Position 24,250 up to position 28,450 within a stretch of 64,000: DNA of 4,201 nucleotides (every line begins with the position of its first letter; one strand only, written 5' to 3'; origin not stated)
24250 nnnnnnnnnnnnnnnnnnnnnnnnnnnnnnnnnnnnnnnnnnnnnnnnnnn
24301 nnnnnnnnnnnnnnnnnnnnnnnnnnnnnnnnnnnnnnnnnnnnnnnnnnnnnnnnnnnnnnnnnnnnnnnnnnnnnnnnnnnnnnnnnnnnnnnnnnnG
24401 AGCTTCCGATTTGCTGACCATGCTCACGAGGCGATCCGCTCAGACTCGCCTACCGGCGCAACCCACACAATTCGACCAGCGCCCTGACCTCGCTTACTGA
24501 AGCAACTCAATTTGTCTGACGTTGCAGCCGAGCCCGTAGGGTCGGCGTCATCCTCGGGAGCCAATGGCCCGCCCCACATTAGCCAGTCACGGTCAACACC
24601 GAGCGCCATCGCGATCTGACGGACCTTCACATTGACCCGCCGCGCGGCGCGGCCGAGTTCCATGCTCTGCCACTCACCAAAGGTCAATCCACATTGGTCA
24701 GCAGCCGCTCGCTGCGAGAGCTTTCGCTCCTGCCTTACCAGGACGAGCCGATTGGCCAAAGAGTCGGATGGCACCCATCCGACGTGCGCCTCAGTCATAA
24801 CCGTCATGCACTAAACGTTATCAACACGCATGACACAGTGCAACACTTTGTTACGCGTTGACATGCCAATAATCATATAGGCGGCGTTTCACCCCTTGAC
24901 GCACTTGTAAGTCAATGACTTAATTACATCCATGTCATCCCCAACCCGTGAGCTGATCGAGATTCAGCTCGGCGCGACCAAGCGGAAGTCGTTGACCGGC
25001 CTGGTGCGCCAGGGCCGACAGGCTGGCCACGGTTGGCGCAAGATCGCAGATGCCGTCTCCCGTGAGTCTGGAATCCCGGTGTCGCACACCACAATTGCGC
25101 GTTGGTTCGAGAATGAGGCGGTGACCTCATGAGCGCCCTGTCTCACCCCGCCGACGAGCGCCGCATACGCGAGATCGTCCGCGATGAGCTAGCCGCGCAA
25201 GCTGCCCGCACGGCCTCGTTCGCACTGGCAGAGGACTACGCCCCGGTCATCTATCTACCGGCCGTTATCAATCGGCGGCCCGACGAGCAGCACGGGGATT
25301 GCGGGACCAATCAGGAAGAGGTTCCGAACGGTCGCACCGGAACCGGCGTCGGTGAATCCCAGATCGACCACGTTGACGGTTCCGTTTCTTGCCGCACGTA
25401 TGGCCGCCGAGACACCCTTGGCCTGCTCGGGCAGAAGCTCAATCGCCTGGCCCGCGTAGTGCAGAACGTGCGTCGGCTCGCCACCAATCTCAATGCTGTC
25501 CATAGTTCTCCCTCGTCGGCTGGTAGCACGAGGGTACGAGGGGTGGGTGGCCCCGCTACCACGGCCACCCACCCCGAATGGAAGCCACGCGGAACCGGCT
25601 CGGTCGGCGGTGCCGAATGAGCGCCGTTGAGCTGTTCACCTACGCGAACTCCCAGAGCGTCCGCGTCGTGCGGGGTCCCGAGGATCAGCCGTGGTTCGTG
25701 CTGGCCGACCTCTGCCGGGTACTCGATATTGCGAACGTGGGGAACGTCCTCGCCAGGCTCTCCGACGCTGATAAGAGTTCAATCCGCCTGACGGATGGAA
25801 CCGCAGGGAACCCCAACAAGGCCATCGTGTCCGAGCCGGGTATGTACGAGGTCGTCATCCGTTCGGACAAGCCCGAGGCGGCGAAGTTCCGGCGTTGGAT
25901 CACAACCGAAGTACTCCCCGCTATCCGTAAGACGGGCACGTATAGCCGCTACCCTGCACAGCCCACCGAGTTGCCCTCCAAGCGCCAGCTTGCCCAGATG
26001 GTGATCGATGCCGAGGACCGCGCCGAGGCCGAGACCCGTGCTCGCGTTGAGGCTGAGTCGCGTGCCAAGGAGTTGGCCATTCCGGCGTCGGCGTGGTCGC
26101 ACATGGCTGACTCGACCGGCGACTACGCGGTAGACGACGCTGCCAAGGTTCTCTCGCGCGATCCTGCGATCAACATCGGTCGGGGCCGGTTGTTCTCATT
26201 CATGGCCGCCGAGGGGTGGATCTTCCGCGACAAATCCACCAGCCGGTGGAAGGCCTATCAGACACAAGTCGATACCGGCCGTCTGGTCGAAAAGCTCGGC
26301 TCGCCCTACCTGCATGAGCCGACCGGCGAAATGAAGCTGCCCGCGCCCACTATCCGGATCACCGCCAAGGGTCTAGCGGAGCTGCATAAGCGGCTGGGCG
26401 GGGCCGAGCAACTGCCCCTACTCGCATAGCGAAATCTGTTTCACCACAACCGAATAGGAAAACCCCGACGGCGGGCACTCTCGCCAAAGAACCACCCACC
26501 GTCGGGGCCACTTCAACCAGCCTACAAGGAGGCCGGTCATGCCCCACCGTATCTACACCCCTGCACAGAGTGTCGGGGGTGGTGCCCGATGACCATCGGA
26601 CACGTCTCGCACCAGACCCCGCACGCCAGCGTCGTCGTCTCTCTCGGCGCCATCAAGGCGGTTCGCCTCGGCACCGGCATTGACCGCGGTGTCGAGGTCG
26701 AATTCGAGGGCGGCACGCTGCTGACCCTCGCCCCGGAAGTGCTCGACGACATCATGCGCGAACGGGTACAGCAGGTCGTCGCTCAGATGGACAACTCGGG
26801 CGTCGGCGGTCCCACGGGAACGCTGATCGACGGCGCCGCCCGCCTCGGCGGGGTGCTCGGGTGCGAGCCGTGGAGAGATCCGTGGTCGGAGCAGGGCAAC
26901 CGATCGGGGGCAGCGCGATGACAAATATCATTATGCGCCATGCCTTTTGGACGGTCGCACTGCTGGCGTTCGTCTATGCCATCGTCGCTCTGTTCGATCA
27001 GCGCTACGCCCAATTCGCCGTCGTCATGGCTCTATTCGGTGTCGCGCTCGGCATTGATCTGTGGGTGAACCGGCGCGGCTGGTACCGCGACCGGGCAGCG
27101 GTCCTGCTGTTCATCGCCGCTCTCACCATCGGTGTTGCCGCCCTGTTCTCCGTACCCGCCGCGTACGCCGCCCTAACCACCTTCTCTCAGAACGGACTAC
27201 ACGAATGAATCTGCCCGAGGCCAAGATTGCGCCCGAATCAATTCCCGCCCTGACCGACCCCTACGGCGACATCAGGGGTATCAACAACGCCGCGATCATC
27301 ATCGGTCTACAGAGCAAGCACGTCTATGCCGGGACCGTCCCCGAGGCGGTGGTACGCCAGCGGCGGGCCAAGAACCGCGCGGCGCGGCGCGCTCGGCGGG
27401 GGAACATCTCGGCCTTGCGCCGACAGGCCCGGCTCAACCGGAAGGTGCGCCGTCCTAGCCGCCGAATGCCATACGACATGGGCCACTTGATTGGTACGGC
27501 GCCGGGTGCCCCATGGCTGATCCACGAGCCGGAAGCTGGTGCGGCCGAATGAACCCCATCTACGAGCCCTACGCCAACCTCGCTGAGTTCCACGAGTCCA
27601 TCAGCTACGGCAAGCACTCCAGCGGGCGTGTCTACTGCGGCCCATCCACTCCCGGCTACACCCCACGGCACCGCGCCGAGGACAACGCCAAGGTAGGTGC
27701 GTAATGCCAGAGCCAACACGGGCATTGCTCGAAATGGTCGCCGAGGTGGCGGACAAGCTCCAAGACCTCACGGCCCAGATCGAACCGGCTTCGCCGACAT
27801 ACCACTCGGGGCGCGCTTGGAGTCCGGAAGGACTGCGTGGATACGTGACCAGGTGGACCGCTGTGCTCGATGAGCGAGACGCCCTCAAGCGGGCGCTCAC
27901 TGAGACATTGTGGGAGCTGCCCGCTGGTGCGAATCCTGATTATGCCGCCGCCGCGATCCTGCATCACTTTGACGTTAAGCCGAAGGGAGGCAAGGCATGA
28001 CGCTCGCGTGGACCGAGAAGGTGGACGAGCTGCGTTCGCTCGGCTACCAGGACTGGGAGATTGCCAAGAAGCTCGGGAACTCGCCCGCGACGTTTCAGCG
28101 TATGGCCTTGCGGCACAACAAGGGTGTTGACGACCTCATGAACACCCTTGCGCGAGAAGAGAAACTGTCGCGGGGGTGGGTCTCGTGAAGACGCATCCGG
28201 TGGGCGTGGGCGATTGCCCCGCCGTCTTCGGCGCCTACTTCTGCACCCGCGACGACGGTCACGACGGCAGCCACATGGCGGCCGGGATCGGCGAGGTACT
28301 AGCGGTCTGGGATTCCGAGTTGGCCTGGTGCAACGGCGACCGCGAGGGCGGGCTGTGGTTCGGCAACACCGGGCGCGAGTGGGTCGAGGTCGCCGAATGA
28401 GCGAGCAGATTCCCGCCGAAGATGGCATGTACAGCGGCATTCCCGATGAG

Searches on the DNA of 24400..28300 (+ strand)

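Call 11: search_dna_similar(query=window:24400-28300:+, collection=phages, mode=near, max_rows=12)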
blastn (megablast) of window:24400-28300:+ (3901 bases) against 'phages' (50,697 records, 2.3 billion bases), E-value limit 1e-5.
Records with a match: 5; places in all: 8; records where one place covers at least 80% of the query: 2.
Best place of each record, by identity: >=99% 1; 95-99% 1; 90-95% 1; 60-80% 2.
By first word of the organism name: Mycobacterium 3; Gordonia 2.
By host as written in the record: Gordonia malaquae strain BEN700 2; Mycobacterium abscessus GD05 1; Mycobacterium abscessus GD36 1; Mycobacterium abscessus BWH-C 1.
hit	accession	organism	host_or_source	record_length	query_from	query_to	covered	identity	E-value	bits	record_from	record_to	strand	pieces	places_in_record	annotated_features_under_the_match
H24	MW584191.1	Mycobacterium phage prophiGD05-2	Mycobacterium abscessus GD05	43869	111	3901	97%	99.9%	0e+0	6985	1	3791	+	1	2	4: antirepressor | 3: hypothetical protein | 7: hypothetical protein | 5: hypothetical protein | immunity repressor; PROPHIGD05-2_1; The location of the phage ... | and 6 other names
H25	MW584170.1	Mycobacterium phage prophiGD36-2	Mycobacterium abscessus GD36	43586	111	3826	95%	97.2%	0e+0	6287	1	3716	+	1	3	4: antirepressor | 3: hypothetical protein | 7: hypothetical protein | 5: hypothetical protein | immunity repressor; PROPHIGD36-2_1; The location of the phage ... | and 6 other names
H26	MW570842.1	Mycobacterium phage phiT45-1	Mycobacterium abscessus BWH-C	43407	170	3830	61%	92.0%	0e+0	3341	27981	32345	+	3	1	39: antirepressor | 37: hypothetical protein | 38: hypothetical protein | 43: hypothetical protein | 41: hypothetical protein | and 8 other names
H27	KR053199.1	Gordonia phage GMA4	Gordonia malaquae strain BEN700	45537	1683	2003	8%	73.5%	4e-23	117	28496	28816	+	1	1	hypothetical protein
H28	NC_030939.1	Gordonia phage GMA4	Gordonia malaquae strain BEN700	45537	1683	2003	8%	73.5%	4e-23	117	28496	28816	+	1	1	transcriptional regulator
